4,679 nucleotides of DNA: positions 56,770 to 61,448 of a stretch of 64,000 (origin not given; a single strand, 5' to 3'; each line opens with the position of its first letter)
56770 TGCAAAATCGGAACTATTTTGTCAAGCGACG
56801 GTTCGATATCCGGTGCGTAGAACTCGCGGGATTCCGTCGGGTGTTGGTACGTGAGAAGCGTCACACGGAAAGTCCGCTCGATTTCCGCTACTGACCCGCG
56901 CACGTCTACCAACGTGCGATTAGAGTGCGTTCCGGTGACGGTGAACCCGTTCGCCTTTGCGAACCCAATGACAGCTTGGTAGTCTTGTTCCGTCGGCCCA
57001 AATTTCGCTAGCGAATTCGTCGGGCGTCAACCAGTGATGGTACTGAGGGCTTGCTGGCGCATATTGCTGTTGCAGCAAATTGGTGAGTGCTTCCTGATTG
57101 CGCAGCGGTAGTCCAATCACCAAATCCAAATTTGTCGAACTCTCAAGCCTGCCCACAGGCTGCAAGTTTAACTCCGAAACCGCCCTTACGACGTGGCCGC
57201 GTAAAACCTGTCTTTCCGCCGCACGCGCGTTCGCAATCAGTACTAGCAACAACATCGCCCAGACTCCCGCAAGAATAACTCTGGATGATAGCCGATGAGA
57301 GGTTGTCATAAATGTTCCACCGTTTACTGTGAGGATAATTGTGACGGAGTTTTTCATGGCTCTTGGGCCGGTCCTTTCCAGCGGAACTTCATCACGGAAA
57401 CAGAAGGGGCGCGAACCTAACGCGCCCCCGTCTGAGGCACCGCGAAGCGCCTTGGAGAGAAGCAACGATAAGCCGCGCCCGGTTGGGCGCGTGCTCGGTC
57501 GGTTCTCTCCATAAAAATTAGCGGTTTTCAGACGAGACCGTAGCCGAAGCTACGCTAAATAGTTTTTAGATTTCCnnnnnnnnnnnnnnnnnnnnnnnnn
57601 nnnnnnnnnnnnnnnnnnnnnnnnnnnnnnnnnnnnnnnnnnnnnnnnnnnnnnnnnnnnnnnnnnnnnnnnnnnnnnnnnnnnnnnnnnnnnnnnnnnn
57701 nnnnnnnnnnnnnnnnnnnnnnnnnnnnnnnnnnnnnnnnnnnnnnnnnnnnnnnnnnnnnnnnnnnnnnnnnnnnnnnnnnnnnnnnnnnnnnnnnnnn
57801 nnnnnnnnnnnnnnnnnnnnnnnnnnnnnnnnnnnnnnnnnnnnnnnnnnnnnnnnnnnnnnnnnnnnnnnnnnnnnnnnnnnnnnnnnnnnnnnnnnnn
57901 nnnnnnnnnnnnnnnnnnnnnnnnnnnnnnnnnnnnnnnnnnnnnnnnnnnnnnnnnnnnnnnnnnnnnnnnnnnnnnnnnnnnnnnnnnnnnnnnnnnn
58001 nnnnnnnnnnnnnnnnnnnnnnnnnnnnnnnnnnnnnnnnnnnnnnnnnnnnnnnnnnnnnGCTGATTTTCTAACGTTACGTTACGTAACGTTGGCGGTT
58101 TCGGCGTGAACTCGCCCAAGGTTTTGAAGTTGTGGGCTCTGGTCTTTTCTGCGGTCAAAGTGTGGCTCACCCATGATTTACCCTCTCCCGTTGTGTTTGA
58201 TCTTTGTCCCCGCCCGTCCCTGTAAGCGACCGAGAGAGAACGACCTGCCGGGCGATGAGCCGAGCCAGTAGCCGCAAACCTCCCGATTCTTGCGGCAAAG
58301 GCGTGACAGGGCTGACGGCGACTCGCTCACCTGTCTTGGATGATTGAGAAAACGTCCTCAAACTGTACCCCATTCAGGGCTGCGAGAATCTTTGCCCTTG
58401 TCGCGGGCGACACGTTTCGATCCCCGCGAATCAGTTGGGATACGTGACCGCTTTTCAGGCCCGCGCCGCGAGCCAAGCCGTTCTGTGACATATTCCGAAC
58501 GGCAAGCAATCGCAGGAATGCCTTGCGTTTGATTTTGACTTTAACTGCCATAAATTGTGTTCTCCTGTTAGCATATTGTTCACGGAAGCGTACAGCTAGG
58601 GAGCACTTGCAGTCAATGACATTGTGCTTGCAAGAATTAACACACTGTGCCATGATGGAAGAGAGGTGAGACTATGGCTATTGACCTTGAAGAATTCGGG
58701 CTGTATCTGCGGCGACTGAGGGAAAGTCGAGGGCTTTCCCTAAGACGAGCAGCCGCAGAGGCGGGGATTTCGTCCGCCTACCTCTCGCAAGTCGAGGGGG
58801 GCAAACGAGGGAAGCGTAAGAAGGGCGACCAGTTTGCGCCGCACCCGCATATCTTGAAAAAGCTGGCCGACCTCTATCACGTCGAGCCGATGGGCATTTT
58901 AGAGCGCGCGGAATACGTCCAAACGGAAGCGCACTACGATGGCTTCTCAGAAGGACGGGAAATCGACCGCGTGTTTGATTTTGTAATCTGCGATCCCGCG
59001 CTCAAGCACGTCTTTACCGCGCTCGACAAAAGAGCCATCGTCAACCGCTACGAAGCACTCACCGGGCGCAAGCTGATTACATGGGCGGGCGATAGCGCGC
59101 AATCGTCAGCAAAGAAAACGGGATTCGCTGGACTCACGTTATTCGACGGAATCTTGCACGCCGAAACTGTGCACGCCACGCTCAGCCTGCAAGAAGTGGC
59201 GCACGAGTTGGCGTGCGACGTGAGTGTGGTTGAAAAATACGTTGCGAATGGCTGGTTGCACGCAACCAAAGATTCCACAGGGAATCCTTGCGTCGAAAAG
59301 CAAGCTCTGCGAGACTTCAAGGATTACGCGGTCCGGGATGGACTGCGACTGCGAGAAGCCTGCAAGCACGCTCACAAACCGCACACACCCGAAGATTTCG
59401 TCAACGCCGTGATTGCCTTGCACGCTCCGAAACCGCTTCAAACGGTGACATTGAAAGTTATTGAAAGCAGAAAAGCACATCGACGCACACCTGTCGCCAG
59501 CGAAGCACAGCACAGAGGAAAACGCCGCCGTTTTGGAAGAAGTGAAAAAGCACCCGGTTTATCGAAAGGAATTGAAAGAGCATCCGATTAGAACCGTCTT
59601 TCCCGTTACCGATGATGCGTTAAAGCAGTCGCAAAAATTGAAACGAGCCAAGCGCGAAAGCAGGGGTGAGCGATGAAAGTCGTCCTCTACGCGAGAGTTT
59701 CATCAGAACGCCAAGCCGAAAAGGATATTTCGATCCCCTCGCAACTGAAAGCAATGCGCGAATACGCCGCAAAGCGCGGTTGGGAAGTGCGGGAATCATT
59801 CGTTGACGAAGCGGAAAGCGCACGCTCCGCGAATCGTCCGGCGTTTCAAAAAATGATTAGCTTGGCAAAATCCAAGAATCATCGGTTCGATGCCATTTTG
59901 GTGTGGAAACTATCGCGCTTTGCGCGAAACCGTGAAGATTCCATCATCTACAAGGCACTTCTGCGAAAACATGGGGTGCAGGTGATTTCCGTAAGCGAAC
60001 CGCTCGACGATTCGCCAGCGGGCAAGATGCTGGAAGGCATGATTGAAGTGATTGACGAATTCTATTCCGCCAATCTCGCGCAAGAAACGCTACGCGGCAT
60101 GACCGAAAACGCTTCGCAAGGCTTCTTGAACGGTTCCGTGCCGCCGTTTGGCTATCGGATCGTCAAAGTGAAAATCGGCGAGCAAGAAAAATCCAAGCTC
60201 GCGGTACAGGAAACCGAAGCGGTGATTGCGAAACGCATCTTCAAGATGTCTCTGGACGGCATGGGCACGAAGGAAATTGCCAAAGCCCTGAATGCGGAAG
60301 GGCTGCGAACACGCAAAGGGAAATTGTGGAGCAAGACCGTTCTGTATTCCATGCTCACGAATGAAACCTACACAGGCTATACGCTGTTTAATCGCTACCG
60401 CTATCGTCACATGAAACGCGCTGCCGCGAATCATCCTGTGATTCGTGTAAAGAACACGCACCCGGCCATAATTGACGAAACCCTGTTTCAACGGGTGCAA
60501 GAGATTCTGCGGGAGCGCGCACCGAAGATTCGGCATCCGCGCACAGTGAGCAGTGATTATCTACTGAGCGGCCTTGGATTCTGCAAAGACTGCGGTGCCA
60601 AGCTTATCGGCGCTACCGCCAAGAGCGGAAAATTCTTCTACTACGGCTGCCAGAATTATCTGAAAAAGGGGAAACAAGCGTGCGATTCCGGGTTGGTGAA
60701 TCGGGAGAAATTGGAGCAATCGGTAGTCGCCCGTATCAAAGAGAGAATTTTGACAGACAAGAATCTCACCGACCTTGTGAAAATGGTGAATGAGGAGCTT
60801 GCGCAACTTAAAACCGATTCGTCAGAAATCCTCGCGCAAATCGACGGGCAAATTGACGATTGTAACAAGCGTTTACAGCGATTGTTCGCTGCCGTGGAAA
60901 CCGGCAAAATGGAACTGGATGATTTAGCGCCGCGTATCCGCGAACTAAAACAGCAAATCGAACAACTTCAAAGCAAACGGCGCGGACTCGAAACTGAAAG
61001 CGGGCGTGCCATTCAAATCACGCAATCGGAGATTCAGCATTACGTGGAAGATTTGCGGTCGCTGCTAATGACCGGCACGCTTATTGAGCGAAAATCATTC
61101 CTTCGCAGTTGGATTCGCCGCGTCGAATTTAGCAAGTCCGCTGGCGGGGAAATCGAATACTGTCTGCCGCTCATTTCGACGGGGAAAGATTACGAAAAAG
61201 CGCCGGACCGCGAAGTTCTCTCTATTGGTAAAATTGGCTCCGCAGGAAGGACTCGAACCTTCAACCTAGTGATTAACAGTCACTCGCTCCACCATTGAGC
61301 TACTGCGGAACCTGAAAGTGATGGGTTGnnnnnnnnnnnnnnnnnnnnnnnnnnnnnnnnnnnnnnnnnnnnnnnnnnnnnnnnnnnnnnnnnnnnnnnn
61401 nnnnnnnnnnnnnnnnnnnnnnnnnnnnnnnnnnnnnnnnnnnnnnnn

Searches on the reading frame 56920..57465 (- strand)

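Call 63: search_protein_families(library=pfam, proteins=[window:56920-57465:-], max_evalue=0.001)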
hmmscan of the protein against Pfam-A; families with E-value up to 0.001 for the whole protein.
window:56920-57465:- (181 aa): 1 family
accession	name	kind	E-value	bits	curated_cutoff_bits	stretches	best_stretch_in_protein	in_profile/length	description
PF09286.16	Pro-kuma_activ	-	7.4e-10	39.7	23.5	1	104-155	6-57/143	Pro-kumamolisin, activation domain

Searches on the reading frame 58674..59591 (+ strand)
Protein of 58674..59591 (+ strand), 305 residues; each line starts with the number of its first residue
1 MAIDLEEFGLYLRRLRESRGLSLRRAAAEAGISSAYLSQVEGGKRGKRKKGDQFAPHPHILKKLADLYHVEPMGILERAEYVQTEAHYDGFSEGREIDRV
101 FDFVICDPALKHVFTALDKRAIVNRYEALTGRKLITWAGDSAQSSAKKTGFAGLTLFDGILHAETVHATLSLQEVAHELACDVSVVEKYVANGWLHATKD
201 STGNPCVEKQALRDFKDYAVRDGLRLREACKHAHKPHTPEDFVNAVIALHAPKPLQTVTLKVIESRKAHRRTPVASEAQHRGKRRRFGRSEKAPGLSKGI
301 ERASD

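Call 63: search_protein_families(library=pfam, proteins=[window:58674-59591:+], max_evalue=0.001)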
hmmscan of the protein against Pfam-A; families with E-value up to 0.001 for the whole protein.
window:58674-59591:+ (305 aa): 3 families
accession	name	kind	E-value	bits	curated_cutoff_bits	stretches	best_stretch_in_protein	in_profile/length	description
PF13560.12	HTH_31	-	9e-13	48.8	27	1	7-71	1-57/64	Helix-turn-helix domain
PF01381.28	HTH_3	-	3.9e-07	30.4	23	1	12-45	1-34/55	Helix-turn-helix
PF13413.12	HTH_25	-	0.00011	22.4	24.6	1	11-43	1-33/62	Helix-turn-helix domain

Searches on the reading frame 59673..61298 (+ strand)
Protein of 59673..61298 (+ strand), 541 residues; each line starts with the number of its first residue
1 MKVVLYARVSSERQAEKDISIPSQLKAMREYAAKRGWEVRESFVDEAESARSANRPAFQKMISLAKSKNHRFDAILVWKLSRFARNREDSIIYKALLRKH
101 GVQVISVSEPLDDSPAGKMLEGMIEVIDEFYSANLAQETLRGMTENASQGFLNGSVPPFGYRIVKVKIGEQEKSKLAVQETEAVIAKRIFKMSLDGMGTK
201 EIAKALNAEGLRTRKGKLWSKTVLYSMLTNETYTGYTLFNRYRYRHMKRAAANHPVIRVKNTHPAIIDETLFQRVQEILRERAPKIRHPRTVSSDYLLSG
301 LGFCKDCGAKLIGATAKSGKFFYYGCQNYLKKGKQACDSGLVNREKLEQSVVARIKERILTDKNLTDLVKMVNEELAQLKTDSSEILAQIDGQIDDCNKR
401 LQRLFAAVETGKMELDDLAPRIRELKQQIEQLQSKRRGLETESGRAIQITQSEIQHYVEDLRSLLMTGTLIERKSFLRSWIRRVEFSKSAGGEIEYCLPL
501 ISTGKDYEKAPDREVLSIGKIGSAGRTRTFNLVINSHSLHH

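Call 63: search_protein_families(library=pfam, proteins=[window:59673-61298:+], max_evalue=0.001)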
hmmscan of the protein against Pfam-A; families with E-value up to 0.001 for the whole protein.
window:59673-61298:+ (541 aa): 3 families
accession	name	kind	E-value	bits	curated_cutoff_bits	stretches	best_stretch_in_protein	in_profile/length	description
PF00239.26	Resolvase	-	9.4e-34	117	23.3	1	3-150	1-143/145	Resolvase, N terminal domain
PF07508.19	Recombinase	-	6.2e-26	91.1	21.1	1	180-282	1-102/102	Recombinase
PF13408.12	Zn_ribbon_recom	-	5.7e-13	49.5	25.3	1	297-356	1-58/58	Recombinase zinc beta ribbon domain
